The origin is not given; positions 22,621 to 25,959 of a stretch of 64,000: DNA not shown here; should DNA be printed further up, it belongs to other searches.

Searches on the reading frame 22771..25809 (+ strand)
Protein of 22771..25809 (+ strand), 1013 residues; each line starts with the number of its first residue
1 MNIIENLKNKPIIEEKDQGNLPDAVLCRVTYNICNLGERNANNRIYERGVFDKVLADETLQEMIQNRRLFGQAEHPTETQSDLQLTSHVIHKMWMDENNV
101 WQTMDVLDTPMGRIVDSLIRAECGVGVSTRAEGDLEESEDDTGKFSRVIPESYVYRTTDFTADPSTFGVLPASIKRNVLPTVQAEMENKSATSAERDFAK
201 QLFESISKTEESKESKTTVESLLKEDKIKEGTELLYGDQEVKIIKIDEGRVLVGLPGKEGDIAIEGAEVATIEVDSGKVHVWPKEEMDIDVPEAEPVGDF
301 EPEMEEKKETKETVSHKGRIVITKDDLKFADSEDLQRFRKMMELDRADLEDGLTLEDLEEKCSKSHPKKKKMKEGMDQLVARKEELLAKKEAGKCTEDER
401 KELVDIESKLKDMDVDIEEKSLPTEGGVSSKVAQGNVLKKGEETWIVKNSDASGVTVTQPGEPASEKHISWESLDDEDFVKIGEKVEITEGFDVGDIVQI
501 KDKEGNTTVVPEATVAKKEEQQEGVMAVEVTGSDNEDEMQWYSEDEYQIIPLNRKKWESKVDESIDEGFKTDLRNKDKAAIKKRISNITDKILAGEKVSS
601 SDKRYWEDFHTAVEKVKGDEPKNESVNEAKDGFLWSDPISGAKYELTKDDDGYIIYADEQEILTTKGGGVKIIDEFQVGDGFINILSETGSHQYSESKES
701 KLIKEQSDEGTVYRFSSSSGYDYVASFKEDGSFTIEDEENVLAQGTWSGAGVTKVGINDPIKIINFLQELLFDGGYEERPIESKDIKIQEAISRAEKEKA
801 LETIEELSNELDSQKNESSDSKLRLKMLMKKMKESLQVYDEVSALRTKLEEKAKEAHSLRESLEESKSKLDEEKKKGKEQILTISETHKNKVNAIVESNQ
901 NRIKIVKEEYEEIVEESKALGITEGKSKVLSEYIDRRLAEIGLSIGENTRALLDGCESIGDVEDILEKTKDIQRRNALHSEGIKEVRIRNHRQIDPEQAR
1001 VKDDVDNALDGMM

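Call 66: search_protein_families(library=pfam, proteins=[window:22771-25809:+], max_evalue=0.001)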
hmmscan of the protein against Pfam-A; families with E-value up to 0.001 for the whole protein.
window:22771-25809:+ (1013 aa): 1 family
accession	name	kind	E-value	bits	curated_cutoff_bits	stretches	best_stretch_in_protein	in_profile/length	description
PF03420.18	Peptidase_S77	-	1.3e-10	41.6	27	1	40-141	57-159/198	Prohead core protein serine protease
